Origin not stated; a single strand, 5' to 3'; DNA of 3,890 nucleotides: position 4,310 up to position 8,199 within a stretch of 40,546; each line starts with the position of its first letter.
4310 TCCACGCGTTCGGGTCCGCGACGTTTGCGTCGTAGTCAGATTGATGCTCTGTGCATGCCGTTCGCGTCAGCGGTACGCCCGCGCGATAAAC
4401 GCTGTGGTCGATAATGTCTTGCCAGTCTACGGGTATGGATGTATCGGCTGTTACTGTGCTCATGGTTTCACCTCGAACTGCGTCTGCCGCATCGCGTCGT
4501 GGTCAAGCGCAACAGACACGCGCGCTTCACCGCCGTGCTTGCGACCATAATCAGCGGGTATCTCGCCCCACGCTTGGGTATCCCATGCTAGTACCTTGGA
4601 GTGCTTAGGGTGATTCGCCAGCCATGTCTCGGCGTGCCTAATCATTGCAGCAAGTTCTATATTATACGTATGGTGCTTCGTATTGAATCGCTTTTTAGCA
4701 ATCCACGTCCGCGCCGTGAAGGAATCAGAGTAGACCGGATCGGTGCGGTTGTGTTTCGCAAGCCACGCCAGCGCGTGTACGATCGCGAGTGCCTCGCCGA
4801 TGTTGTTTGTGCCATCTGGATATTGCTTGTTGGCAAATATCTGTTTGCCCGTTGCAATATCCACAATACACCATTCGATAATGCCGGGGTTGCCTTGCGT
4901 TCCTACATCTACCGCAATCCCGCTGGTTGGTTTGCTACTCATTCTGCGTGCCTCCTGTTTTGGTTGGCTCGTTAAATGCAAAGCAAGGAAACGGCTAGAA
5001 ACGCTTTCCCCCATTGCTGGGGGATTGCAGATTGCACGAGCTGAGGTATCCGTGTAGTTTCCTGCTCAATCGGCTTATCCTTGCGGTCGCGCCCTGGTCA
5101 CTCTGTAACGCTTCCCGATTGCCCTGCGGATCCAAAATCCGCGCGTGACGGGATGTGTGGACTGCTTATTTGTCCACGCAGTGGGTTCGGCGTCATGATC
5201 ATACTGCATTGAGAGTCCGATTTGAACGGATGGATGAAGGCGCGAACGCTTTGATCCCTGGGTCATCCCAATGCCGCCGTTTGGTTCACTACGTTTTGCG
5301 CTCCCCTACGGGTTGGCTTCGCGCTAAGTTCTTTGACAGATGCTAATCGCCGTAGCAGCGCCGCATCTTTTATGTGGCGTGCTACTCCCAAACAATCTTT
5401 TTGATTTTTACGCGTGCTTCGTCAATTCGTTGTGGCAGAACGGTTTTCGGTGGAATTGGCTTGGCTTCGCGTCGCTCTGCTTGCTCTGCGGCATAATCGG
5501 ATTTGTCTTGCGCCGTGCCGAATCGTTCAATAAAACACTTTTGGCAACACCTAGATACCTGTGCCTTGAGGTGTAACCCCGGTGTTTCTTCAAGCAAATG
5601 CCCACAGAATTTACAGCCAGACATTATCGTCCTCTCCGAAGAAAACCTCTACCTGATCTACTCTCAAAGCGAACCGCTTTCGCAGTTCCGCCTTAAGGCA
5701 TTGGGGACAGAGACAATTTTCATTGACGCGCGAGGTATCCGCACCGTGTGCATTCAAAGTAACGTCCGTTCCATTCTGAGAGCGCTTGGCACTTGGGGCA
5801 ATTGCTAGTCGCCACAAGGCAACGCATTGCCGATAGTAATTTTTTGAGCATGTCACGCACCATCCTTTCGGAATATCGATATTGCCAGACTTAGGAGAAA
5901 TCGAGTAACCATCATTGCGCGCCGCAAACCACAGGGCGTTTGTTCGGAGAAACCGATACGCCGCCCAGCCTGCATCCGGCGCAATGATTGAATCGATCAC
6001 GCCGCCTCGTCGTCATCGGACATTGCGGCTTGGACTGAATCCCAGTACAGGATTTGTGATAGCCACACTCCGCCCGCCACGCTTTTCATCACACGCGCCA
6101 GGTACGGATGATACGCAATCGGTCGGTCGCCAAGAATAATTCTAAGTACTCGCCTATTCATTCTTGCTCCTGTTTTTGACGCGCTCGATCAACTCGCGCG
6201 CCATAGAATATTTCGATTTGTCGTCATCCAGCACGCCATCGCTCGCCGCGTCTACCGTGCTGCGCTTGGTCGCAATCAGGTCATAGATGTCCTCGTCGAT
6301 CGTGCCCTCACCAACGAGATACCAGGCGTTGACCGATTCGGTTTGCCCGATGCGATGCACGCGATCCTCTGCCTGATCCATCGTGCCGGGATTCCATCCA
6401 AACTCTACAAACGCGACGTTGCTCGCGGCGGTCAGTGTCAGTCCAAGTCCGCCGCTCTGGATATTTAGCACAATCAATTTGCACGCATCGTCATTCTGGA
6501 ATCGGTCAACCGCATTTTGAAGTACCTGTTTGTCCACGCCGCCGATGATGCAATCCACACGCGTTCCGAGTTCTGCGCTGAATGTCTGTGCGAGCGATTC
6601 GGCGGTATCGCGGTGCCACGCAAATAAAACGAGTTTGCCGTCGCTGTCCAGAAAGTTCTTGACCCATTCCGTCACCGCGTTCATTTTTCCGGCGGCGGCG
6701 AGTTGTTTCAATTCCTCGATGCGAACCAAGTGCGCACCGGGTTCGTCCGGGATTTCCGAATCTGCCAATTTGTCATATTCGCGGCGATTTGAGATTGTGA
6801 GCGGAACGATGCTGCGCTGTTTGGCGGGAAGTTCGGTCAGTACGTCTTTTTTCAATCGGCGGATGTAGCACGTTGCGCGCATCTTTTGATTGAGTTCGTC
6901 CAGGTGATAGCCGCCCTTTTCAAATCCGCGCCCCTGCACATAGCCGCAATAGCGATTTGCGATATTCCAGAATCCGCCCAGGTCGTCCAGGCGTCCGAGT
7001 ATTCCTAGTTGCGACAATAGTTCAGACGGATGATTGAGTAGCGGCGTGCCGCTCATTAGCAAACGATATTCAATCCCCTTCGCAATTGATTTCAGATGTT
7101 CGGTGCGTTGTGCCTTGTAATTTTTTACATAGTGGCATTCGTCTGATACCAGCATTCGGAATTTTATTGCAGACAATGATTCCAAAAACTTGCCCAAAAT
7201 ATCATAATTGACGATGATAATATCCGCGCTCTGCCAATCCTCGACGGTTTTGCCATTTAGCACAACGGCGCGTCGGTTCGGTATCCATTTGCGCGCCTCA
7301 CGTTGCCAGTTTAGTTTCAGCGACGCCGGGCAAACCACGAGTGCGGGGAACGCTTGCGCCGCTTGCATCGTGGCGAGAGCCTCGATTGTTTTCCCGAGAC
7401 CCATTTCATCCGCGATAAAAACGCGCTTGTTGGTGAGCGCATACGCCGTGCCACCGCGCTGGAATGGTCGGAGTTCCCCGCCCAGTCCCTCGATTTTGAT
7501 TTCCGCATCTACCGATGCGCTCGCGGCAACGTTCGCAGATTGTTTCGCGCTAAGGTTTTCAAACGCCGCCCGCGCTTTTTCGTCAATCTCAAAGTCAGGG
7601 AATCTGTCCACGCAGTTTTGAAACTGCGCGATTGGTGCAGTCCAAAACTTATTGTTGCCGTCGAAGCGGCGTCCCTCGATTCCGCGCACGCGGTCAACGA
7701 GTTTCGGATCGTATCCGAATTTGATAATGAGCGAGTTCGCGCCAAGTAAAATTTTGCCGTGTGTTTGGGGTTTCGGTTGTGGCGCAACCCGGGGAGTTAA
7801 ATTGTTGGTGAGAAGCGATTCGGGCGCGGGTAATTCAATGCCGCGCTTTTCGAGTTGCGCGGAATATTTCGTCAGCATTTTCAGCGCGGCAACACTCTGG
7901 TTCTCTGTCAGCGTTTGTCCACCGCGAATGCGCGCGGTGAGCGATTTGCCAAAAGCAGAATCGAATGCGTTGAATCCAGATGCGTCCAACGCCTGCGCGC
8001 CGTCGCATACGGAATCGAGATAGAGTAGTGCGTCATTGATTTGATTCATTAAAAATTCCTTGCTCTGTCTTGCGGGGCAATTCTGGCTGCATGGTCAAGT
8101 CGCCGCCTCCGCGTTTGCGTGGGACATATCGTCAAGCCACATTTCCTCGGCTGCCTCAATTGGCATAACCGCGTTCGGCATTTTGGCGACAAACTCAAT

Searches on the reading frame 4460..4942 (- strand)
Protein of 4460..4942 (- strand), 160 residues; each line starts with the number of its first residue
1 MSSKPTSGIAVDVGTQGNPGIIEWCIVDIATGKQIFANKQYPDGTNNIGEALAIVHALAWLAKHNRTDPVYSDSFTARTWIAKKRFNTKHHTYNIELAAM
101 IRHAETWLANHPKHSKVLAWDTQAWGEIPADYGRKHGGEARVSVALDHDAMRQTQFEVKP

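Call 23: search_protein_families(library=pfam, proteins=[window:4460-4942:-], max_evalue=0.01)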
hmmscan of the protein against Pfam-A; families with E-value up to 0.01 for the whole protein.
window:4460-4942:- (160 aa): 1 family
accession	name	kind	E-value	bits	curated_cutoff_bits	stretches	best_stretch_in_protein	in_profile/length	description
PF00075.30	RNase_H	-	0.0016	19.1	25.8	1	11-95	8-93/141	RNase H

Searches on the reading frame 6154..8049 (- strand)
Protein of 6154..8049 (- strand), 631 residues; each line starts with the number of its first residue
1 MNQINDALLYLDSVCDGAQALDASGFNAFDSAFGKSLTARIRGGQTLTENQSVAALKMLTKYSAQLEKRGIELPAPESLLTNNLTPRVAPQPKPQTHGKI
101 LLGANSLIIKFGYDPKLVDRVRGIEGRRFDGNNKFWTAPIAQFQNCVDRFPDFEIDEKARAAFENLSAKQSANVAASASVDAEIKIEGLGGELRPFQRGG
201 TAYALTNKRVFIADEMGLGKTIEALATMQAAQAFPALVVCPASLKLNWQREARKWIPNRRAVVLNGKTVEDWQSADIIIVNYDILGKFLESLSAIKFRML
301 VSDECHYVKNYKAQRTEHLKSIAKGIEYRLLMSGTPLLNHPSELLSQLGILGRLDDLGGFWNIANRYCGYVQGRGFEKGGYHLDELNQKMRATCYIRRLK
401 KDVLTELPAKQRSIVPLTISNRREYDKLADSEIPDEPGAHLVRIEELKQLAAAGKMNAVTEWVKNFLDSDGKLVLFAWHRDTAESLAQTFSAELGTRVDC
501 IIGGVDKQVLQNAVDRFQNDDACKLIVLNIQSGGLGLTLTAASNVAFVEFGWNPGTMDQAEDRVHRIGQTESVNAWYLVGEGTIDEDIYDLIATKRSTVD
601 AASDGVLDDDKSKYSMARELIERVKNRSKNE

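Call 23: search_protein_families(library=pfam, proteins=[window:6154-8049:-], max_evalue=0.01)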
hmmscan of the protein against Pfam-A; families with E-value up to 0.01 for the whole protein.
window:6154-8049:- (631 aa): 4 families
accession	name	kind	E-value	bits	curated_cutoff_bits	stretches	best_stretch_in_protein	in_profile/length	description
PF00176.29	SNF2-rel_dom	-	2.5e-29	102.8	24.9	1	211-422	21-244/290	SNF2-related domain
PF00271.37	Helicase_C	-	1.8e-13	51.1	23.5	1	462-568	5-110/110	Helicase conserved C-terminal domain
PF04851.21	ResIII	-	1.1e-09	38.9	22.5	1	205-336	21-162/164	Type III restriction enzyme, res subunit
PF00270.35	DEAD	-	5.6e-08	33.1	26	1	195-336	2-160/167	DEAD/DEAH box helicase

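Call 24: search_protein_families(library=phrogs, proteins=[window:6154-8049:-], max_evalue=0.01)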
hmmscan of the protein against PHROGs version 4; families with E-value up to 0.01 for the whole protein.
window:6154-8049:- (631 aa): 11 families
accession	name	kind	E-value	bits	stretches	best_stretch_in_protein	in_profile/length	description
phrog_62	-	DNA, RNA and nucleotide metabolism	2.3e-109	367.9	1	142-626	668-1157/1881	DNA helicase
phrog_29996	-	unknown function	2e-35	123.1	2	451-598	1012-1159/1189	-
phrog_23807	-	unknown function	8.7e-21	74.4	2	452-585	505-651/1053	-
phrog_16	-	DNA, RNA and nucleotide metabolism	1.2e-08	34.6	1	190-520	270-541/986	DNA helicase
phrog_1685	-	unknown function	1.8e-08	33.1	1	520-600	1465-1546/2278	-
phrog_24008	-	DNA, RNA and nucleotide metabolism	2e-07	30.3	1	192-351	480-648/1006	helicase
phrog_21391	-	DNA, RNA and nucleotide metabolism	3.5e-07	28.7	1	470-566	1359-1453/2021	DNA helicase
phrog_11801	-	other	8.2e-07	27.5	1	181-271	853-950/2269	DNA methyltransferase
phrog_11354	-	unknown function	6.5e-06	26.8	1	517-599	18-101/116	-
phrog_26785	-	unknown function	1.1e-05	24.7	1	210-351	271-422/1087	-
phrog_21015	-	unknown function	0.0015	19.7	1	22-67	50-95/103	-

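Call 32: find_related_loci(query=window:6154-8049:-, collection=viral_contigs, flank=10000)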
Query window:6154-8049:- (631 aa) in viral_contigs; peptide patterns used: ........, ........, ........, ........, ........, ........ (x = any residue, [..] = any of these).
56 stretches matched a pattern; 45 encode a relative of the query (tblastn E <= 1e-3); 45 distinct loci.
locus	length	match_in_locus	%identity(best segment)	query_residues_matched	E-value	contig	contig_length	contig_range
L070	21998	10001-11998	44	4-612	1e-163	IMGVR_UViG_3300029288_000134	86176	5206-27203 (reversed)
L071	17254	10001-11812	39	25-628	2e-120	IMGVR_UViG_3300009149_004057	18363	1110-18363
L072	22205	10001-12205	41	4-600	8e-118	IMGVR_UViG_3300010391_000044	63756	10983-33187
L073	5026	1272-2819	38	104-627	3e-102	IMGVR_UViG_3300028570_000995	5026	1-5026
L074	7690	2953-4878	33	17-625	7e-98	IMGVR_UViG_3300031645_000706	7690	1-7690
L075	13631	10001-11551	38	103-612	2e-97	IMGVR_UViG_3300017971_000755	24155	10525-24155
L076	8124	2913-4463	38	103-612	2e-97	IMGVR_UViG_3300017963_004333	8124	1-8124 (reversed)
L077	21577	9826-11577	39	5-604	2e-88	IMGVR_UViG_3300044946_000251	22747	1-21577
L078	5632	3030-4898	38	1-604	1e-86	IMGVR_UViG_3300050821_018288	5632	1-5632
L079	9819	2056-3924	38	1-604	2e-86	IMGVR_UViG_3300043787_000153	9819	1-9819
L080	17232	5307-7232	36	1-604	4e-86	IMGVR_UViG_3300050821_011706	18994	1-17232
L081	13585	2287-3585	39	192-605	2e-82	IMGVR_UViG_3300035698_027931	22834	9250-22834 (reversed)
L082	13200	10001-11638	33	105-631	8e-81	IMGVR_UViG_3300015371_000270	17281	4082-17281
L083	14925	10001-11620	34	90-610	7e-81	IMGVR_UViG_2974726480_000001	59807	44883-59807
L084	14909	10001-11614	35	93-610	9e-81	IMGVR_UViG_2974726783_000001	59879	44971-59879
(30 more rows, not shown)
